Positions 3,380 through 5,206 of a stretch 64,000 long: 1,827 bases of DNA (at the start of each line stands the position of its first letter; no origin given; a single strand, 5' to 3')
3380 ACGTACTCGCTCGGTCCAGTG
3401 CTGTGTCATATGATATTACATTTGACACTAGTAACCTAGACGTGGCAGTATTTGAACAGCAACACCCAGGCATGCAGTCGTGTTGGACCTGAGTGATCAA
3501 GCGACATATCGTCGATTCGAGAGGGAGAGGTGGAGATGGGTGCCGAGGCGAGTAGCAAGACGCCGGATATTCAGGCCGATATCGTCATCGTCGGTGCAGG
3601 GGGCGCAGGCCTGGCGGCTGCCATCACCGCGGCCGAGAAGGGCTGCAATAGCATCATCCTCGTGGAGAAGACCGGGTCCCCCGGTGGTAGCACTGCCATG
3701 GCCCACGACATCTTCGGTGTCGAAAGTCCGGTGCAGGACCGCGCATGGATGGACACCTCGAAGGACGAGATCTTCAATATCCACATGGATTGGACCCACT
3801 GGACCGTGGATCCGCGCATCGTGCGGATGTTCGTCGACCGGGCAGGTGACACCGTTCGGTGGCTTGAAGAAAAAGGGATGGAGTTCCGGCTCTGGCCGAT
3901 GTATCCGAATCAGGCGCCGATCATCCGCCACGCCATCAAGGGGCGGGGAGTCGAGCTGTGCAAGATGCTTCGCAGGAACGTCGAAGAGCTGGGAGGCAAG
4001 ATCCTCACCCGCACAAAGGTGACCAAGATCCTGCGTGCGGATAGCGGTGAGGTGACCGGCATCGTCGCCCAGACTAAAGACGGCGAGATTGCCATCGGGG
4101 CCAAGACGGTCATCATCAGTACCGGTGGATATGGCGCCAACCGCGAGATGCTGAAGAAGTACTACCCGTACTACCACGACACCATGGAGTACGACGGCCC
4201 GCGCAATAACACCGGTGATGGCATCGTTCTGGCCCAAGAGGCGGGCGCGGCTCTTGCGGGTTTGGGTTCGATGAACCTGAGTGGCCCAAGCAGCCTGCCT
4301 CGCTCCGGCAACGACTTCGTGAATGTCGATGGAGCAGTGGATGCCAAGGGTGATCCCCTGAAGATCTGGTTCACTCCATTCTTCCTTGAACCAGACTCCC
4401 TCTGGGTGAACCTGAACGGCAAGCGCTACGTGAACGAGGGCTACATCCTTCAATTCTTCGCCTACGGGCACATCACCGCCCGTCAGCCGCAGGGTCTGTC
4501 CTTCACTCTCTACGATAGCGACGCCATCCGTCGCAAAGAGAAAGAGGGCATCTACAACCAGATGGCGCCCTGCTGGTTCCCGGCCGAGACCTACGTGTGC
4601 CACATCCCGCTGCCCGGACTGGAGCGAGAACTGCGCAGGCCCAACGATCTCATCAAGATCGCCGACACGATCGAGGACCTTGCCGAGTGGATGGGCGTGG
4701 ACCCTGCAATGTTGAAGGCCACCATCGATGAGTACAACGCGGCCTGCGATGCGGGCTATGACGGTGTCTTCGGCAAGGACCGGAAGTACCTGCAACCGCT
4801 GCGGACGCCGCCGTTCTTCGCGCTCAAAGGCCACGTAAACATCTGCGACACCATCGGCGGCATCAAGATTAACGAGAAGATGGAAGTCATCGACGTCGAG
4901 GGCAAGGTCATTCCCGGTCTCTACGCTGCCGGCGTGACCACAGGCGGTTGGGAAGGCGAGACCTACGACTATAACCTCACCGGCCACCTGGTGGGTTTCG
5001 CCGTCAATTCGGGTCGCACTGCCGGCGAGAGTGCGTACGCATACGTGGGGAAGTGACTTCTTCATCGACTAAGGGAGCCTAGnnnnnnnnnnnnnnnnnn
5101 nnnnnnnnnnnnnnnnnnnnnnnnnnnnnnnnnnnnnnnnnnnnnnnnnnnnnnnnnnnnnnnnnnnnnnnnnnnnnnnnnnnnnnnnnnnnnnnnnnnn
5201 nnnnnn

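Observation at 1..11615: Tandemly duplicated 'FAD flavoprotein + ferredoxin' modules next to GlcD/GlcF-like oxidase genes and an AthL-like molybdoenzyme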

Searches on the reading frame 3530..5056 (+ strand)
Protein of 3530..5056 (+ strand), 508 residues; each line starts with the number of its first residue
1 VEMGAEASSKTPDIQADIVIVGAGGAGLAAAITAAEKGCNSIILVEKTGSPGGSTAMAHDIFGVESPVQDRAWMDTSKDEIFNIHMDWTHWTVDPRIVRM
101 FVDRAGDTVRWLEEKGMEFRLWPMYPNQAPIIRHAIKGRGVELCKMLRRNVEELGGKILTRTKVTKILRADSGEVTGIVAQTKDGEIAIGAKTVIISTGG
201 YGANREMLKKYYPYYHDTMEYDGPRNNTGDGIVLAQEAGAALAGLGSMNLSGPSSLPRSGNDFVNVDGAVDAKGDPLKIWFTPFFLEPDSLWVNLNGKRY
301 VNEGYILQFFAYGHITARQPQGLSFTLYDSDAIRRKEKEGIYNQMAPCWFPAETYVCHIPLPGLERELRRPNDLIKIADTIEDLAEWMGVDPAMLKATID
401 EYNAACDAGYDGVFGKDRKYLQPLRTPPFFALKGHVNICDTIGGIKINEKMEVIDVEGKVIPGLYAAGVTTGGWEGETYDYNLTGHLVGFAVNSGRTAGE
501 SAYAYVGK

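Call 3: search_protein_families(library=pfam, proteins=[window:3530-5056:+], max_evalue=0.01)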
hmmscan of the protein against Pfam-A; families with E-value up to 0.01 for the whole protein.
window:3530-5056:+ (508 aa): 13 families
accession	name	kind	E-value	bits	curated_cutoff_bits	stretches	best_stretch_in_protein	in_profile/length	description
PF00890.30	FAD_binding_2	-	9.4e-49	167.1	20.4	1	17-473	1-402/414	FAD binding domain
PF01266.30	DAO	-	8.1e-16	58.9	27.9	1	17-204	1-208/353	FAD dependent oxidoreductase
PF03486.20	HI0933_like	-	3.1e-13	50.2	50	2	141-499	109-242/244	HI0933-like protein Rossmann domain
PF12831.13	FAD_oxidored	-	1.9e-10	41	27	1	17-199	1-145/416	FAD dependent oxidoreductase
PF07992.20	Pyr_redox_2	-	2.6e-09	37.4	26.1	1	17-200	2-109/291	Pyridine nucleotide-disulphide oxidoreductase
PF13738.12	Pyr_redox_3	-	2.1e-06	27.7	30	1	19-48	1-30/305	Pyridine nucleotide-disulphide oxidoreductase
PF13450.12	NAD_binding_8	-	1.3e-05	25.8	21.9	1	20-58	1-38/68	NAD(P)-binding Rossmann-like domain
PF01946.23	Thi4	-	2.8e-05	23.9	26.2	1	14-57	16-59/235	Thi4 family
PF01134.28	GIDA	-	0.00026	20.6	22.1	1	17-49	1-33/391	Glucose inhibited division protein A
PF01494.25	FAD_binding_3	-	0.00027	20.7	22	0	16-48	2-33/349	FAD binding domain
PF00732.25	GMC_oxred_N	-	0.00045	20.5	23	1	146-200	133-190/218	GMC oxidoreductase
PF00070.33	Pyr_redox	-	0.00058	20.8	22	0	142-181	41-80/82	Pyridine nucleotide-disulphide oxidoreductase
PF01593.30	Amino_oxidase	-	0.0068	16.2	19.8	0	149-208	212-264/443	Flavin containing amine oxidoreductase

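Call 7: search_protein_families(library=ncbifam, proteins=[window:3530-5056:+], max_evalue=0.001)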
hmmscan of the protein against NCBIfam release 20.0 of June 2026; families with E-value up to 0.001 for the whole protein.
window:3530-5056:+ (508 aa): 79 families (the best 25 are shown)
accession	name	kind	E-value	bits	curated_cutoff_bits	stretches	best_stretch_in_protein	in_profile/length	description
NF053717.1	VnlPnlRedVprA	equivalog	3.9e-84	283.2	600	1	16-504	7-480/481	vinyl phenol reductase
TIGR01813.1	flavo_cyto_c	subfamily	4e-64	217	285.45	1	17-478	1-425/444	flavocytochrome c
NF005064.0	PRK06481.1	equivalog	2.6e-54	184.8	542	2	15-244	61-292/506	flavocytochrome c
NF005511.0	PRK07121.1-4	equivalog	2.1e-53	181.6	466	3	287-502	336-539/553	FAD-binding protein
NF006130.0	PRK08274.1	equivalog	6.5e-53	180.2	369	1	15-505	5-461/467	FAD-dependent tricarballylate dehydrogenase TcuA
NF005510.0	PRK07121.1-3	subfamily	8.3e-52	176.5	481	3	374-502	355-486/492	FAD-binding protein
NF009478.0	PRK12844.1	equivalog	1.7e-45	155.4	789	2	137-479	206-527/559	3-ketosteroid-delta-1-dehydrogenase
NF009473.0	PRK12835.1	subfamily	8e-44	150.1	837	3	9-121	5-119/585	FAD-binding protein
NF004789.0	PRK06134.1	subfamily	1.7e-41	142.5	747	2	139-469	215-536/581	FAD-dependent oxidoreductase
NF005509.0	PRK07121.1-2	subfamily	2.5e-37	128.7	630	3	377-504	397-523/527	FAD-binding protein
NF005512.0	PRK07121.1-5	subfamily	1.8e-36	125.8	812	3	376-502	363-486/489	FAD-binding protein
NF053677.1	Desat2ChcC2Cyan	equivalog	3.1e-34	118.3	900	2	139-499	201-548/558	4-oxocyclohex-2-ene-1-carboxylate 5-dehydrogenase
NF005882.1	PRK07843.1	equivalog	4.1e-33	114.6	788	3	132-247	193-308/547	3-oxosteroid 1-dehydrogenase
NF009477.0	PRK12843.1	equivalog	4.5e-33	114.5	758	3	5-140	6-143/578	FAD-dependent oxidoreductase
NF009476.0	PRK12839.1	equivalog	5.5e-32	110.7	940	2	140-500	213-562/572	FAD-dependent oxidoreductase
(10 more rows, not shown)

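Call 13: find_homologous_proteins(query=window:3530-5056:+)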
Query window:3530-5056:+ (508 aa): 1631 proteins with E <= 0.001 among 8000 candidates; the best 120 are listed.
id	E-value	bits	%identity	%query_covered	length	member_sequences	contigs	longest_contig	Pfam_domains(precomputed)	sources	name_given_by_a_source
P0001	5.7e-290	981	81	99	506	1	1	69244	PF01266.31,PF13450.13,PF00890.31,PF07992.21,PF13738.13,PF03486.21,PF12831.14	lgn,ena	-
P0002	2.9e-289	978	81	99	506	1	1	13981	PF01266.31,PF13450.13,PF00890.31,PF07992.21,PF13738.13,PF03486.21,PF01494.26,PF12831.14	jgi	jgi:fumarate reductase flavoprotein subunit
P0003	2.7e-278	942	86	89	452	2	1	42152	PF01266.31,PF00890.31,PF03486.21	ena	-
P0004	3.2e-275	932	77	98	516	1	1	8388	PF01266.31,PF13450.13,PF00890.31,PF07992.21,PF03486.21,PF01494.26,PF12831.14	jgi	jgi:fumarate reductase flavoprotein subunit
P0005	9.1e-263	891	72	100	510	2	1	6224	PF01266.31,PF13450.13,PF00890.31,PF07992.21,PF03486.21,PF12831.14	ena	-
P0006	2.2e-262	890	72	100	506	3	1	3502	PF01266.31,PF00890.31,PF03486.21,PF12831.14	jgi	jgi:fumarate reductase flavoprotein subunit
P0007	3.6e-262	889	72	100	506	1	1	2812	PF01266.31,PF00890.31,PF07992.21,PF03486.21,PF12831.14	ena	-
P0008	6.2e-260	882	72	99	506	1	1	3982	PF01266.31,PF01593.31,PF00890.31,PF07992.21,PF13738.13,PF03486.21,PF12831.14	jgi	jgi:fumarate reductase flavoprotein subunit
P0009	1.3e-259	881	71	99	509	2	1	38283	PF01266.31,PF00890.31,PF07992.21,PF03486.21,PF12831.14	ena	-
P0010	1.0e-250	851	70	98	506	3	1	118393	PF01946.24,PF01266.31,PF13450.13,PF00890.31,PF07992.21,PF03486.21,PF00732.26,PF01134.29,PF12831.14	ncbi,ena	-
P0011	2.4e-249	847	73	95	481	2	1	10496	PF01266.31,PF00890.31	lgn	-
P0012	1.5e-248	844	70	99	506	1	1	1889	PF01946.24,PF01266.31,PF13450.13,PF00890.31,PF07992.21,PF13738.13,PF03486.21,PF12831.14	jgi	jgi:fumarate reductase flavoprotein subunit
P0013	2.4e-248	843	68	99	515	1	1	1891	PF01266.31,PF00890.31,PF07992.21,PF03486.21,PF12831.14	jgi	jgi:fumarate reductase flavoprotein subunit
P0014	6.6e-248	842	71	95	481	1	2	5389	PF01266.31,PF00890.31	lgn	-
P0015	8.5e-248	842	67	99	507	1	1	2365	PF01266.31,PF00890.31,PF03486.21,PF12831.14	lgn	-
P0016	1.2e-247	841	73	95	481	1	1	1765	PF01266.31,PF00890.31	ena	-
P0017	8.2e-247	838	69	97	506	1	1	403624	PF01946.24,PF01266.31,PF13450.13,PF00890.31,PF07992.21,PF03486.21,PF12831.14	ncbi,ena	-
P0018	3.7e-246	836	70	95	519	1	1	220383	PF01946.24,PF01266.31,PF13450.13,PF00890.31,PF07992.21,PF03486.21,PF12831.14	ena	-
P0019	1.9e-245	834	67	100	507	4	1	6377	PF01266.31,PF00890.31,PF07992.21,PF13738.13,PF03486.21,PF12831.14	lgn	-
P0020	2.8e-245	833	67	99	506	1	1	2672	PF01266.31,PF13450.13,PF00890.31,PF07992.21,PF13738.13,PF03486.21,PF12831.14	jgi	jgi:fumarate reductase flavoprotein subunit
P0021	4.4e-244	829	67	99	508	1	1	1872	PF01266.31,PF00890.31,PF07992.21,PF13738.13,PF03486.21,PF12831.14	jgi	jgi:fumarate reductase flavoprotein subunit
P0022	1.6e-241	821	67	93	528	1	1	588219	PF01266.31,PF00890.31,PF07992.21,PF13738.13,PF03486.21,PF12831.14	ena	-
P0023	1.7e-241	821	68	97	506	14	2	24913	PF01266.31,PF13450.13,PF00890.31,PF07992.21,PF03486.21,PF01134.29,PF12831.14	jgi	jgi:fumarate reductase flavoprotein subunit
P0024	2.2e-241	820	66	99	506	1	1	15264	PF01266.31,PF13450.13,PF00890.31,PF07992.21,PF03486.21,PF12831.14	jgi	jgi:succinate dehydrogenase/fumarate reductase flavoprotein subunit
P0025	1.6e-240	818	68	97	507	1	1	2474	PF01266.31,PF00890.31,PF07992.21,PF13738.13,PF03486.21,PF12831.14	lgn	-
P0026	4.4e-240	816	67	99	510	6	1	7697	PF01266.31,PF13450.13,PF00890.31,PF07992.21,PF03486.21,PF00732.26,PF12831.14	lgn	-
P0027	2.3e-239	814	65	100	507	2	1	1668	PF01266.31,PF00890.31,PF07992.21,PF03486.21,PF12831.14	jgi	jgi:succinate dehydrogenase/fumarate reductase flavoprotein subunit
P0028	3.1e-239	813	66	97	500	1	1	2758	PF01266.31,PF00890.31,PF07992.21,PF03486.21,PF12831.14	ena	-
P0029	7.4e-239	812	67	98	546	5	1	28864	PF01266.31,PF00890.31,PF07992.21,PF03486.21,PF12831.14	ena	-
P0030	8.5e-239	812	67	100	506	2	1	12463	PF01266.31,PF13450.13,PF00890.31,PF07992.21,PF03486.21,PF01134.29,PF12831.14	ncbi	-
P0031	1.6e-238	811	66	98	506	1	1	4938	PF01266.31,PF13450.13,PF00890.31,PF07992.21,PF03486.21,PF01134.29,PF12831.14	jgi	jgi:fumarate reductase flavoprotein subunit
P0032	3.3e-238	810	65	100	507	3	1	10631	PF01266.31,PF13450.13,PF00890.31,PF07992.21,PF03486.21,PF12831.14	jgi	jgi:succinate dehydrogenase/fumarate reductase flavoprotein subunit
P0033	1.5e-237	808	66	99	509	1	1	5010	PF01266.31,PF00890.31,PF07992.21,PF03486.21,PF01134.29,PF12831.14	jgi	-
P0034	2.7e-237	807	66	99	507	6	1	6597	PF01266.31,PF13450.13,PF00890.31,PF07992.21,PF03486.21,PF01134.29,PF12831.14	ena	-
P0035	3.5e-237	807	66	99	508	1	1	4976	PF01266.31,PF13450.13,PF00890.31,PF07992.21,PF03486.21,PF00732.26,PF12831.14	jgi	jgi:fumarate reductase flavoprotein subunit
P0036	9.6e-235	799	65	98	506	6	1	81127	PF01266.31,PF13450.13,PF00890.31,PF07992.21,PF03486.21,PF12831.14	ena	-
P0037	4.7e-233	793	66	99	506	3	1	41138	PF01266.31,PF13450.13,PF00890.31,PF07992.21,PF03486.21,PF01494.26,PF12831.14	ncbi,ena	-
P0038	5.8e-233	793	66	97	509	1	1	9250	PF01946.24,PF01266.31,PF13450.13,PF00890.31,PF07992.21,PF13738.13,PF03486.21,PF12831.14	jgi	jgi:fumarate reductase flavoprotein subunit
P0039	2.0e-230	784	66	97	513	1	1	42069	PF01266.31,PF13450.13,PF00890.31,PF07992.21,PF13738.13,PF03486.21,PF01494.26,PF12831.14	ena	-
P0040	1.2e-222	759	61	100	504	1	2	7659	PF01266.31,PF00890.31,PF07992.21,PF13738.13,PF03486.21,PF12831.14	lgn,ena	-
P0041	3.2e-213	727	60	100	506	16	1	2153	PF01946.24,PF01266.31,PF13450.13,PF00890.31,PF07992.21,PF03486.21,PF01494.26,PF12831.14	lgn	-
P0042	6.7e-211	720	60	100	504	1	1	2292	PF01266.31,PF01593.31,PF00890.31,PF07992.21,PF03486.21,PF01134.29,PF12831.14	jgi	-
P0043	2.3e-209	715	60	94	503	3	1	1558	PF01266.31,PF13450.13,PF00890.31,PF07992.21,PF13738.13,PF03486.21,PF01494.26,PF12831.14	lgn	-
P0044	2.6e-206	705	60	98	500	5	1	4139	PF01266.31,PF13450.13,PF00890.31,PF07992.21,PF13738.13,PF03486.21,PF12831.14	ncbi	-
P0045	3.7e-206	704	86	68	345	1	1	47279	PF00890.31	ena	-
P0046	4.3e-198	678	57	95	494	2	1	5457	PF01266.31,PF13450.13,PF00890.31,PF07992.21,PF13738.13,PF03486.21,PF12831.14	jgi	jgi:fumarate reductase flavoprotein subunit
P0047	5.6e-196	671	65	82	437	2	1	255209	PF01266.31,PF00890.31,PF07992.21,PF13738.13,PF03486.21,PF12831.14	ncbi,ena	-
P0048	3.5e-195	668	58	98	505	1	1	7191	PF01266.31,PF00890.31,PF07992.21,PF13738.13,PF03486.21,PF12831.14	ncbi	-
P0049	4.9e-192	658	56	100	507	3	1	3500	PF01266.31,PF00890.31,PF07992.21,PF13738.13,PF03486.21,PF01134.29,PF12831.14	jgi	jgi:fumarate reductase flavoprotein subunit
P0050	1.9e-191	656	57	98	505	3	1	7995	PF01266.31,PF00890.31,PF07992.21,PF13738.13,PF03486.21,PF12831.14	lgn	-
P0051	2.4e-191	655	55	100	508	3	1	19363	PF01266.31,PF00890.31,PF07992.21,PF13738.13,PF03486.21,PF01134.29,PF01494.26,PF12831.14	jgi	jgi:fumarate reductase flavoprotein subunit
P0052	1.7e-190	653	56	98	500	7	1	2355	PF01266.31,PF00890.31,PF07992.21,PF13738.13,PF03486.21,PF12831.14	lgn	-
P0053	6.8e-190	651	57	98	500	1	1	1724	PF01266.31,PF00890.31,PF07992.21,PF13738.13,PF03486.21,PF12831.14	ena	-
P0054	5.3e-189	648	55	99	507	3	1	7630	PF01266.31,PF00890.31,PF07992.21,PF13738.13,PF03486.21,PF12831.14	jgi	-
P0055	9.4e-187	640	54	100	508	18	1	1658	PF01266.31,PF00890.31,PF07992.21,PF03486.21,PF01134.29,PF12831.14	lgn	-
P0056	1.6e-186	639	56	98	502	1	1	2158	PF01266.31,PF00890.31,PF07992.21,PF03486.21,PF12831.14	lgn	-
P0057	1.8e-186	639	57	98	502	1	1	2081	PF01266.31,PF00890.31,PF07992.21,PF13738.13,PF03486.21,PF12831.14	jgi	jgi:fumarate reductase flavoprotein subunit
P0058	5.7e-186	638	56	98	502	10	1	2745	PF01266.31,PF00890.31,PF07992.21,PF13738.13,PF03486.21,PF01134.29,PF12831.14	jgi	jgi:succinate dehydrogenase/fumarate reductase flavoprotein subunit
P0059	2.8e-185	635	55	93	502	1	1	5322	PF01266.31,PF00890.31,PF07992.21,PF03486.21,PF12831.14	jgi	jgi:fumarate reductase flavoprotein subunit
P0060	3.1e-185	635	56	100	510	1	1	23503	PF01266.31,PF00890.31,PF07992.21,PF13738.13,PF03486.21,PF01134.29,PF12831.14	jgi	jgi:fumarate reductase flavoprotein subunit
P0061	4.2e-185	635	56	98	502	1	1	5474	PF01266.31,PF00890.31,PF07992.21,PF13738.13,PF03486.21,PF01134.29,PF12831.14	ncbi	-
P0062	5.6e-185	634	56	98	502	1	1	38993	PF01266.31,PF00890.31,PF07992.21,PF13738.13,PF03486.21,PF00732.26,PF12831.14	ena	-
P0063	2.3e-184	632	56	97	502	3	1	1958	PF01266.31,PF00890.31,PF07992.21,PF03486.21,PF01134.29,PF12831.14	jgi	jgi:fumarate reductase flavoprotein subunit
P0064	6.9e-184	631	56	98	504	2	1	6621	PF01266.31,PF00890.31,PF07992.21,PF13738.13,PF03486.21,PF01134.29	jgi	jgi:fumarate reductase flavoprotein subunit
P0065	9.8e-184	630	56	98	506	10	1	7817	PF01266.31,PF00890.31,PF07992.21,PF00070.34,PF13738.13,PF03486.21,PF01134.29,PF12831.14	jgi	-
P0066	1.1e-183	630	56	97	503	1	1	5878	PF01266.31,PF00890.31,PF07992.21,PF03486.21,PF12831.14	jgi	jgi:fumarate reductase flavoprotein subunit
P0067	1.8e-183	629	55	97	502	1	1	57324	PF01266.31,PF00890.31,PF07992.21,PF13738.13,PF03486.21,PF01134.29,PF12831.14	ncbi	-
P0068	2.3e-183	629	55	98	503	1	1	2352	PF01266.31,PF00890.31,PF07992.21,PF13738.13,PF03486.21,PF01134.29,PF12831.14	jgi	-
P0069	4.5e-183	628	55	98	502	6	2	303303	PF01266.31,PF00890.31,PF07992.21,PF03486.21,PF01134.29,PF12831.14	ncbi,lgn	-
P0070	8.3e-183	627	55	98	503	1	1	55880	PF01266.31,PF00890.31,PF07992.21,PF13738.13,PF03486.21,PF12831.14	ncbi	-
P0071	1.5e-182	626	55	97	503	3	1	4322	PF01266.31,PF00890.31,PF07992.21,PF13738.13,PF03486.21,PF12831.14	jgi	jgi:fumarate reductase flavoprotein subunit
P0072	3.6e-182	625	55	93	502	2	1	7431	PF01266.31,PF00890.31,PF07992.21,PF13738.13,PF03486.21,PF12831.14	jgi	jgi:fumarate reductase flavoprotein subunit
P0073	3.7e-182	625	54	93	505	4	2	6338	PF01266.31,PF00890.31,PF07992.21,PF13738.13,PF03486.21,PF12831.14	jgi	jgi:fumarate reductase flavoprotein subunit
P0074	4.6e-182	625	54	93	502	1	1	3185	PF01266.31,PF00890.31,PF07992.21,PF13738.13,PF03486.21,PF12831.14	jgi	jgi:fumarate reductase flavoprotein subunit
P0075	4.8e-182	625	54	93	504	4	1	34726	PF01266.31,PF00890.31,PF07992.21,PF03486.21,PF12831.14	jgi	jgi:fumarate reductase flavoprotein subunit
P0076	7.8e-182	624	55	98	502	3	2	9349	PF01266.31,PF00890.31,PF07992.21,PF03486.21,PF12831.14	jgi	jgi:fumarate reductase flavoprotein subunit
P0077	9.7e-182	624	55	97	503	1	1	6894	PF01266.31,PF13450.13,PF00890.31,PF07992.21,PF03486.21,PF01134.29,PF12831.14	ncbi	-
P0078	1.5e-181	623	55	99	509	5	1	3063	PF01266.31,PF00890.31,PF07992.21,PF13738.13,PF03486.21,PF01134.29,PF12831.14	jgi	-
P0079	1.5e-181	623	54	99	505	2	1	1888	PF01266.31,PF00890.31,PF07992.21,PF13738.13,PF03486.21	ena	-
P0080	1.5e-181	623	55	98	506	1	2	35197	PF01266.31,PF00890.31,PF07992.21,PF13738.13,PF03486.21,PF01134.29,PF12831.14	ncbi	-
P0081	2.1e-181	623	54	98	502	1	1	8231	PF01266.31,PF00890.31,PF07992.21,PF13738.13,PF03486.21,PF12831.14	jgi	jgi:fumarate reductase flavoprotein subunit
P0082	2.4e-181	622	55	92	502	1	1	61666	PF01266.31,PF13450.13,PF00890.31,PF07992.21,PF13738.13,PF03486.21,PF12831.14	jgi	jgi:fumarate reductase flavoprotein subunit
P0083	3.3e-181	622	56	98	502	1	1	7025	PF01266.31,PF00890.31,PF07992.21,PF03486.21,PF12831.14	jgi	jgi:fumarate reductase flavoprotein subunit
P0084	3.6e-181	622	54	93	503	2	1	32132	PF01266.31,PF00890.31,PF07992.21,PF03486.21,PF12831.14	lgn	-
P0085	6.3e-181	621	55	98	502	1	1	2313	PF01266.31,PF00890.31,PF07992.21,PF03486.21,PF12831.14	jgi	jgi:fumarate reductase flavoprotein subunit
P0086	7.0e-181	621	54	98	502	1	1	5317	PF01266.31,PF00890.31,PF07992.21,PF03486.21,PF12831.14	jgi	jgi:fumarate reductase flavoprotein subunit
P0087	1.2e-180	620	54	98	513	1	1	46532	PF01266.31,PF00890.31,PF07992.21,PF03486.21,PF12831.14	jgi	jgi:fumarate reductase flavoprotein subunit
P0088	1.5e-180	620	53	99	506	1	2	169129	PF01266.31,PF13450.13,PF00890.31,PF07992.21,PF00070.34,PF13738.13,PF03486.21,PF01134.29,PF12831.14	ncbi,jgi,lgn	-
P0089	2.5e-180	619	54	97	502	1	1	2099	PF01266.31,PF00890.31,PF07992.21,PF13738.13,PF03486.21,PF01134.29,PF12831.14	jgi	jgi:fumarate reductase flavoprotein subunit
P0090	3.5e-180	618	54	100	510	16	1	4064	PF01946.24,PF01266.31,PF00890.31,PF07992.21,PF13738.13,PF03486.21,PF01134.29,PF12831.14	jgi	-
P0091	3.9e-180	618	55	98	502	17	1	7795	PF01266.31,PF00890.31,PF07992.21,PF03486.21,PF12831.14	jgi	-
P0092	6.8e-180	618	55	98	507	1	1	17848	PF01266.31,PF00890.31,PF07992.21,PF13738.13,PF03486.21,PF01134.29,PF12831.14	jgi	-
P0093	1.1e-179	617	54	98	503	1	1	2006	PF01266.31,PF13450.13,PF00890.31,PF07992.21,PF03486.21,PF12831.14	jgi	jgi:fumarate reductase flavoprotein subunit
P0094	1.1e-179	617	55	98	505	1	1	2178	PF01266.31,PF00890.31,PF07992.21,PF03486.21,PF12831.14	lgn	-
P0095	1.2e-179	617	55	98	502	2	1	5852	PF01266.31,PF00890.31,PF07992.21,PF13738.13,PF03486.21,PF12831.14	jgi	jgi:fumarate reductase flavoprotein subunit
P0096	2.7e-179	616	55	98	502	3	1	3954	PF01266.31,PF00890.31,PF07992.21,PF03486.21,PF01134.29,PF12831.14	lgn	-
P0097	3.0e-179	615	55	97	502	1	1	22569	PF01266.31,PF00890.31,PF07992.21,PF03486.21,PF12831.14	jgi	-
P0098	3.1e-179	615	54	98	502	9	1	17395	PF01266.31,PF00890.31,PF07992.21,PF13738.13,PF03486.21,PF12831.14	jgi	jgi:fumarate reductase flavoprotein subunit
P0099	3.6e-179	615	54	98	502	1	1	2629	PF01266.31,PF00890.31,PF07992.21,PF03486.21,PF12831.14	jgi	jgi:fumarate reductase flavoprotein subunit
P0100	4.6e-179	615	54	98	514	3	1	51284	PF01266.31,PF00890.31,PF07992.21,PF03486.21,PF01134.29,PF12831.14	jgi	jgi:fumarate reductase flavoprotein subunit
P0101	4.6e-179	615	53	100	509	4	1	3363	PF01266.31,PF00890.31,PF07992.21,PF13738.13,PF03486.21,PF12831.14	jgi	-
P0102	4.7e-179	615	54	98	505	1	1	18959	PF01266.31,PF00890.31,PF07992.21,PF03486.21,PF01134.29,PF12831.14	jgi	jgi:fumarate reductase flavoprotein subunit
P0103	4.7e-179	615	53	100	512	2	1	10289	PF01266.31,PF00890.31,PF07992.21,PF13738.13,PF03486.21,PF12831.14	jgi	jgi:fumarate reductase flavoprotein subunit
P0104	6.3e-179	614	53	93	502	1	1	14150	PF01266.31,PF00890.31,PF07992.21,PF13738.13,PF03486.21,PF01134.29,PF12831.14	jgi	jgi:fumarate reductase flavoprotein subunit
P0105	6.5e-179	614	54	98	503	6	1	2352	PF01946.24,PF01266.31,PF00890.31,PF07992.21,PF03486.21,PF01134.29,PF12831.14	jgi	jgi:fumarate reductase flavoprotein subunit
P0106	7.3e-179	614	54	93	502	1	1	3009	PF01266.31,PF00890.31,PF07992.21,PF03486.21,PF12831.14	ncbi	-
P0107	8.6e-179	614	54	97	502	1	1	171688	PF01266.31,PF00890.31,PF07992.21,PF13738.13,PF03486.21,PF01134.29,PF12831.14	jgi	jgi:fumarate reductase flavoprotein subunit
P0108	1.1e-178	614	54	98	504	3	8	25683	PF01266.31,PF00890.31,PF07992.21,PF03486.21,PF12831.14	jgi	jgi:fumarate reductase flavoprotein subunit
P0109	1.3e-178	613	55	98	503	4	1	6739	PF01266.31,PF00890.31,PF07992.21,PF03486.21,PF12831.14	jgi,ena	-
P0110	2.5e-178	612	56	98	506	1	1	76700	PF01266.31,PF00890.31,PF07992.21,PF13738.13,PF03486.21,PF12831.14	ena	-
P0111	3.0e-178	612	54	97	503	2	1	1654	PF01266.31,PF00890.31,PF07992.21,PF03486.21,PF01134.29,PF12831.14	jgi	jgi:fumarate reductase flavoprotein subunit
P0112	4.0e-178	612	53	97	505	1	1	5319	PF01266.31,PF00890.31,PF07992.21,PF03486.21,PF12831.14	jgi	jgi:fumarate reductase flavoprotein subunit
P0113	4.2e-178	612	54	98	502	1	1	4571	PF01266.31,PF00890.31,PF07992.21,PF13738.13,PF03486.21,PF12831.14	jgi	-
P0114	5.0e-178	611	55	98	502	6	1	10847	PF01266.31,PF00890.31,PF07992.21,PF03486.21,PF12831.14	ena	-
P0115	5.3e-178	611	54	97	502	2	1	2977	PF01266.31,PF13450.13,PF00890.31,PF07992.21,PF13738.13,PF03486.21,PF12831.14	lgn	-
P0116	5.5e-178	611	53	93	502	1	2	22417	PF01266.31,PF00890.31,PF07992.21,PF13738.13,PF03486.21,PF01134.29,PF12831.14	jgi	jgi:fumarate reductase flavoprotein subunit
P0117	6.0e-178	611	54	98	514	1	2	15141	PF01266.31,PF00890.31,PF07992.21,PF03486.21,PF12831.14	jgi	jgi:fumarate reductase flavoprotein subunit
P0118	8.2e-178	611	53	98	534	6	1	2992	PF01266.31,PF00890.31,PF07992.21,PF03486.21,PF00732.26,PF12831.14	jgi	jgi:fumarate reductase flavoprotein subunit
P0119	8.3e-178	611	54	98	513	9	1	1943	PF01266.31,PF00890.31,PF07992.21,PF03486.21,PF12831.14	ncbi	-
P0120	9.0e-178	611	53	98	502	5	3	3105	PF01266.31,PF00890.31,PF07992.21,PF03486.21,PF12831.14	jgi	jgi:fumarate reductase flavoprotein subunit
